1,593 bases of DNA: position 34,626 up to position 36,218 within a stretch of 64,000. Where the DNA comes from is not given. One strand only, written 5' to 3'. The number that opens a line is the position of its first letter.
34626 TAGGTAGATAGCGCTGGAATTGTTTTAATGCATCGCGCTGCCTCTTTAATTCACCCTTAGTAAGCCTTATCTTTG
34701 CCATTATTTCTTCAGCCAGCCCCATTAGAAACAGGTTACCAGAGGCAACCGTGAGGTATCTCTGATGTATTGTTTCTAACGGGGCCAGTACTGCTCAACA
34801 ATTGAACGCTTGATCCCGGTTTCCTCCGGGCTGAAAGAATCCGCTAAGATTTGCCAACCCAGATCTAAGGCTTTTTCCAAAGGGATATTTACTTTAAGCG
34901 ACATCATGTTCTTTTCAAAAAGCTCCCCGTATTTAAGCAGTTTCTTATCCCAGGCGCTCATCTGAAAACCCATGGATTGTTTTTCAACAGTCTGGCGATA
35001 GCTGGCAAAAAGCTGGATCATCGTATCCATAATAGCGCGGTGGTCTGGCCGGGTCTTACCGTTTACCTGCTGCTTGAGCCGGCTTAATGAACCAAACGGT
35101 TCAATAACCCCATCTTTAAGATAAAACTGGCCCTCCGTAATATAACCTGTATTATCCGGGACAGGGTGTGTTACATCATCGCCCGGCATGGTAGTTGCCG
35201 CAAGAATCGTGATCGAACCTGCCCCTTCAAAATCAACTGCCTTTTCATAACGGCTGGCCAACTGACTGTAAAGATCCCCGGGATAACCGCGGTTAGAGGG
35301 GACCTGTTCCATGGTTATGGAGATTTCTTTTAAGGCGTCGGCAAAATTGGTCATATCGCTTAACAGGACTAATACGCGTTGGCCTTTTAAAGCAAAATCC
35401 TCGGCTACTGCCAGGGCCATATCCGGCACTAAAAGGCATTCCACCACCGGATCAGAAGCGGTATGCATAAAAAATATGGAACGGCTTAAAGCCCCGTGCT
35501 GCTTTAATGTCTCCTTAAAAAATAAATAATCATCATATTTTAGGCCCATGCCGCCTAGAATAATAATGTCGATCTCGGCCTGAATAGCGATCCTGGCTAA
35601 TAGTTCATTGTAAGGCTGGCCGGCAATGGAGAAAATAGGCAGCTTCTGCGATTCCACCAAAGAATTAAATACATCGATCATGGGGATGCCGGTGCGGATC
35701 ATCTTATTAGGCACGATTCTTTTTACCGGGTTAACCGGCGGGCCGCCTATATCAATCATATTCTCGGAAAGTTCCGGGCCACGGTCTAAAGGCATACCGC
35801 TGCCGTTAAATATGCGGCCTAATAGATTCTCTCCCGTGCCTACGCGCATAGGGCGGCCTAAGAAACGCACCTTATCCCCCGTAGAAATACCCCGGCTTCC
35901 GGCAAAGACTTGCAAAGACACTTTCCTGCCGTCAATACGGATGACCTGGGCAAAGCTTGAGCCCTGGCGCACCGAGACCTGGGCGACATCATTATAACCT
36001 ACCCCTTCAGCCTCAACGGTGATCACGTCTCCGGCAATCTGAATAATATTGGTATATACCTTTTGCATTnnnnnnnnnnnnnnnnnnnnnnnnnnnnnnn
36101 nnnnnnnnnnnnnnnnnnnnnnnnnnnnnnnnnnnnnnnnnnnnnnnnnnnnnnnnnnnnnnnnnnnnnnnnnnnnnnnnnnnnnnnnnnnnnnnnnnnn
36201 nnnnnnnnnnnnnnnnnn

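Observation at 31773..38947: Minimal V/A-type ATPase operon with Chlamydia-like gene order and a Na+-binding signature in the K subunit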

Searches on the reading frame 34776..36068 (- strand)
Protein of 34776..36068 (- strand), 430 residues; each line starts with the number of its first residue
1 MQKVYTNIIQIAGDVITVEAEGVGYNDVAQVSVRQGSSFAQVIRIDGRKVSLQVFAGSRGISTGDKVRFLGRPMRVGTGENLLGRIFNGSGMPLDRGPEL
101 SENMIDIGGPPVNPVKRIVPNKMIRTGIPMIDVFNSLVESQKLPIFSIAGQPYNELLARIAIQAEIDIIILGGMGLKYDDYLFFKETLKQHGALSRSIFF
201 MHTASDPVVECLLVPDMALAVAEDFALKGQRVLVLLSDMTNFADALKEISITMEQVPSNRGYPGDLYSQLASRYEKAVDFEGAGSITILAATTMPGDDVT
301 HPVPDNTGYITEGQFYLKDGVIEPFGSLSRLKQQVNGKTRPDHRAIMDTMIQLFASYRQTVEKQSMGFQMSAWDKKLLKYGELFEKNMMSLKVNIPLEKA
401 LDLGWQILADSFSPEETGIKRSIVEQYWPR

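Call 3: search_protein_families(library=pfam, proteins=[window:34776-36068:-], max_evalue=0.01)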
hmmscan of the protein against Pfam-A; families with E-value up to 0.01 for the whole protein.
window:34776-36068:- (430 aa): 3 families
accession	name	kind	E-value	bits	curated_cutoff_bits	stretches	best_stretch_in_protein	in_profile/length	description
PF00006.31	ATP-synt_ab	-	6.6e-53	179.9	29.5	1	127-319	1-195/213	ATP synthase alpha/beta family, nucleotide-binding domain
PF22919.1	ATP-synt_VA_C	-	3.7e-11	43.4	24.7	1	335-428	4-101/101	C-terminal domain of V and A type ATP synthase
PF02874.29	ATP-synt_ab_N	-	1.2e-09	39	20.9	1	8-71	1-69/69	ATP synthase alpha/beta family, beta-barrel domain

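Call 4: search_protein_families(library=ncbifam, proteins=[window:34776-36068:-], max_evalue=0.01)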
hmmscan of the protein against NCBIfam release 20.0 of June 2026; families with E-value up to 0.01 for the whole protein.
window:34776-36068:- (430 aa): 32 families (the best 25 are shown)
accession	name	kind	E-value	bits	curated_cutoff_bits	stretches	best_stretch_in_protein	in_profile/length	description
NF002555.0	PRK02118.1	equivalog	1.3e-226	752.4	431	1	1-430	1-432/436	V-type ATP synthase subunit B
NF003235.0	PRK04196.1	subfamily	4.9e-113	378.3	349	1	2-429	3-456/462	V-type ATP synthase subunit B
TIGR01041.1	ATP_syn_B_arch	equivalog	4.3e-104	348.5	844.65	1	5-429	2-452/458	ATP synthase subunit B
TIGR01040.1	V-ATPase_V1_B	equivalog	1.8e-89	300.4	804.65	1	5-430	2-462/467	V-type ATPase subunit B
TIGR02546.1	III_secr_ATP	equivalog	8.4e-46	156.5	604.75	1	3-360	4-370/423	type III secretion system ATPase SctN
TIGR01026.1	fliI_yscN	subfamily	2.1e-45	155.3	379.5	1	3-363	22-390/440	FliI/YscN family ATPase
TIGR03496.1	FliI_clade1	equivalog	1.8e-44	152.2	619.1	1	8-375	3-378/414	flagellar protein export ATPase FliI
TIGR03498.1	FliI_clade3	equivalog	8e-44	150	587.45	1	23-370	22-376/418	flagellar protein export ATPase FliI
TIGR03497.1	FliI_clade2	equivalog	7.4e-43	147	629.8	1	8-368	3-369/413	flagellar protein export ATPase FliI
NF005295.0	PRK06820.1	equivalog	9.3e-42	143.5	690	1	8-317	33-339/440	EscN/YscN/HrcN family type III secretion system ATPase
NF005391.0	PRK06936.1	equivalog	2.1e-39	135.6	657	1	4-358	23-384/439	type III secretion system ATPase SctN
NF006575.0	PRK09099.1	subfamily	9.5e-36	123.5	706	1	4-360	26-389/443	type III secretion system ATPase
NF005765.0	PRK07594.1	equivalog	5.8e-34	117.5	715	1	14-358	31-377/433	EscN/YscN/HrcN family type III secretion system ATPase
NF009884.0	PRK13343.1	equivalog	2.5e-32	112.2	554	1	8-319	33-348/507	F0F1 ATP synthase subunit alpha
NF006290.1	PRK08472.1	equivalog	2.7e-32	112.1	644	1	3-318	17-334/433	flagellar protein export ATPase FliI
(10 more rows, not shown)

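Call 39: find_related_loci(query=window:34776-36068:-, collection=genome_contigs, flank=8000)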
Query window:34776-36068:- (430 aa) in genome_contigs; peptide patterns used: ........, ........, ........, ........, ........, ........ (x = any residue, [..] = any of these).
599 stretches matched a pattern (row limit reached: there are more); 593 encode a relative of the query (tblastn E <= 1e-3); the best 80 are kept; 80 distinct loci.
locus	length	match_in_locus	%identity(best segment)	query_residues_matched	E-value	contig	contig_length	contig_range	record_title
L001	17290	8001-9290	86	1-430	0e+0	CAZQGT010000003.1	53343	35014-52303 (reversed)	MAG TPA_asm: uncultured Planctomycetales bacterium isolate SRP178699_co1_559 genome assembly, contig: NODE_535_length_53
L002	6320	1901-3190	87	1-430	0e+0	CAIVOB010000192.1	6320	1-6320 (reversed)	MAG: Candidatus Omnitrophica bacterium isolate AM-lipid-02-D9_bin-0621 genome assembly, contig: bin-0621:192/196, whole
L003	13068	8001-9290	86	1-430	0e+0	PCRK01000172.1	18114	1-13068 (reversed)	MAG: Candidatus Omnitrophica bacterium CG23_combo_of_CG06-09_8_20_14_all_41_10 CG23_scaffold_1578_c, whole genome shotgu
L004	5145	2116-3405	85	1-430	0e+0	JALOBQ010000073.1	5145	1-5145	MAG: Candidatus Omnitrophota bacterium isolate SO_2017_LW3 bin 3 NODE_60083_length_5145_cov_2.097648_LW162_2017, whole g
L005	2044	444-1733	85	1-430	0e+0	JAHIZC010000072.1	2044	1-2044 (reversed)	MAG: Candidatus Omnitrophota bacterium isolate Modern_marine.mb.16 Modern_marine.mb.16_k141_839997, whole genome shotgun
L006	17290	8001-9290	84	1-430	0e+0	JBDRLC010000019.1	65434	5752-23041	MAG: Candidatus Omnitrophota bacterium isolate MEGAHIT-group-1.759 k141_13334641, whole genome shotgun sequence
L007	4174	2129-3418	84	1-430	0e+0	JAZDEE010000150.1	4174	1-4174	MAG: Candidatus Omnitrophota bacterium isolate MEGAHIT-group-0.123 k141_11374063, whole genome shotgun sequence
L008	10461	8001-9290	83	1-430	0e+0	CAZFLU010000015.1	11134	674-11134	MAG TPA_asm: uncultured Planctomycetia bacterium isolate SRP141376_co2_367 genome assembly, contig: NODE_11183_length_11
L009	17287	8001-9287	84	1-429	0e+0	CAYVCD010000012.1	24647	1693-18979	MAG TPA_asm: uncultured Planctomycetia bacterium isolate SRP178699_co1_431 genome assembly, contig: NODE_2307_length_246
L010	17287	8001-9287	83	1-429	0e+0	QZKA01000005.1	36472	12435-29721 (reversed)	MAG: Candidatus Omnitrophota bacterium isolate SURF_25 Ga0104751_1001694, whole genome shotgun sequence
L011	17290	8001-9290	83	1-430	0e+0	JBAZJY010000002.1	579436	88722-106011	MAG: Candidatus Omnitrophota bacterium isolate SO_2017_LW4_130 scaffold_41_c1_LW137-91_2017, whole genome shotgun sequen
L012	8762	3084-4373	84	1-430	0e+0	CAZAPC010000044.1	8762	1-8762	MAG TPA_asm: uncultured Planctomycetales bacterium isolate SRP098346_co1_103 genome assembly, contig: NODE_10721_length_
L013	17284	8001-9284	82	1-428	0e+0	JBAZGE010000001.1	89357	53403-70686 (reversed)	MAG: Candidatus Omnitrophota bacterium isolate SO_2017_LW3_37 NODE_495_length_89357_cov_2.617371_LW162_2017, whole genom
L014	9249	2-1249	85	15-430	0e+0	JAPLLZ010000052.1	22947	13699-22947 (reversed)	MAG: Candidatus Omnitrophota bacterium isolate LacPavin_0419_WC90_MAG_39_8 LacPavin_0419_WC90_scaffold_614113, whole gen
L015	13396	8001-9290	81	1-430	0e+0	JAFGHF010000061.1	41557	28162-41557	MAG: Candidatus Omnitrophota bacterium isolate Zod_Metabat.1437 k87_10978361, whole genome shotgun sequence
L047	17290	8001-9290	76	1-430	0e+0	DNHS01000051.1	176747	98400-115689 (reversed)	MAG TPA_asm: Candidatus Omnitrophota bacterium isolate UBA10183 contig_12092, whole genome shotgun sequence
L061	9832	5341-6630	75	1-430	0e+0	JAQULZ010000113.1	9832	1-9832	MAG: Victivallaceae bacterium isolate STD1_142 NODE_20187_length_9832_cov_5.108398_Sandtown_D1, whole genome shotgun seq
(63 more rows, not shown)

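Call 78: search_protein_families(library=pfam, proteins=[L047:3-248:+, L047:251-868:+, L047:872-2635:+, L047:2636-4018:+, L047:4015-4632:+, L047:4629-5105:+], max_evalue=0.001)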
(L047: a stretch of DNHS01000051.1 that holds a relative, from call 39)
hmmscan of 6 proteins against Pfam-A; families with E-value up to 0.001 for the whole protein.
L047:3-248:+ (82 aa): 1 family
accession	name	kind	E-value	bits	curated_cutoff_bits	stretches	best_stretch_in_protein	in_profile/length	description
PF01990.22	ATP-synt_F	-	4.4e-11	43.4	23.5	1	1-68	17-83/91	ATP synthase (F/14-kDa) subunit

L047:251-868:+ (205 aa): 1 family
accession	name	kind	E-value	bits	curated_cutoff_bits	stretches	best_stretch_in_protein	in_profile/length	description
PF01991.23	vATP-synt_E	-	2.8e-17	63.2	24.2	1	21-196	2-190/199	ATP synthase (E/31 kDa) subunit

L047:872-2635:+ (587 aa): 4 families
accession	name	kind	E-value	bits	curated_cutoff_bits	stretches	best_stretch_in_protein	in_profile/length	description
PF00006.31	ATP-synt_ab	-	6.7e-73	245.3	29.5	1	214-435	1-213/213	ATP synthase alpha/beta family, nucleotide-binding domain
PF16886.11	ATP-synt_ab_Xtn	-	8.8e-33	112.4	25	1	110-196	1-88/88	ATPsynthase alpha/beta subunit barrel-sandwich domain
PF22919.1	ATP-synt_VA_C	-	4.1e-22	78.6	24.7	1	443-544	2-99/101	C-terminal domain of V and A type ATP synthase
PF02874.29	ATP-synt_ab_N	-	1.4e-11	45.2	20.9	1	8-67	1-66/69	ATP synthase alpha/beta family, beta-barrel domain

L047:2636-4018:+ (460 aa): 3 families
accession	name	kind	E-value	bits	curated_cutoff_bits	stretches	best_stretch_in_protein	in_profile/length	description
PF00006.31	ATP-synt_ab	-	9.2e-77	257.9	29.5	1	135-351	1-213/213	ATP synthase alpha/beta family, nucleotide-binding domain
PF22919.1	ATP-synt_VA_C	-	1.1e-29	102.9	24.7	1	356-455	1-100/101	C-terminal domain of V and A type ATP synthase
PF02874.29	ATP-synt_ab_N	-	2.6e-05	25.1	20.9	1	14-75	3-66/69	ATP synthase alpha/beta family, beta-barrel domain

L047:4015-4632:+ (205 aa): 1 family
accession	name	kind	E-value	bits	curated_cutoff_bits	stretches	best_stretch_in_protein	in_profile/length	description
PF01813.22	ATP-synt_D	-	7.7e-47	160.1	25.7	1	11-201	1-196/196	ATP synthase subunit D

L047:4629-5105:+ (158 aa): 1 family
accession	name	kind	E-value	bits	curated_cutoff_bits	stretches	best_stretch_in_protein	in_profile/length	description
PF00582.32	Usp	-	2.2e-15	57.8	24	1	1-145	1-141/141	Universal stress protein family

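Call 87: search_protein_families(library=pfam, proteins=[L011:9281-10606:+, L061:2451-3548:+], max_evalue=0.01)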
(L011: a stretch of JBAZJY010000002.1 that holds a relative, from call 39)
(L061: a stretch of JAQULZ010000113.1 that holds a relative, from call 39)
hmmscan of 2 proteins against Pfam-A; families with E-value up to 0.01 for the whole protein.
L011:9281-10606:+ (441 aa): 0 families

L061:2451-3548:+ (365 aa): 2 families
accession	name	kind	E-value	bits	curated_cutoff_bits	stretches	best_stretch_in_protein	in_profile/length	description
PF01555.25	N6_N4_Mtase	-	7.7e-42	144.2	26.7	1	27-320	1-219/221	DNA methylase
PF03602.21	Cons_hypoth95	-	0.00039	20.6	24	0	17-40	104-127/182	Conserved hypothetical protein 95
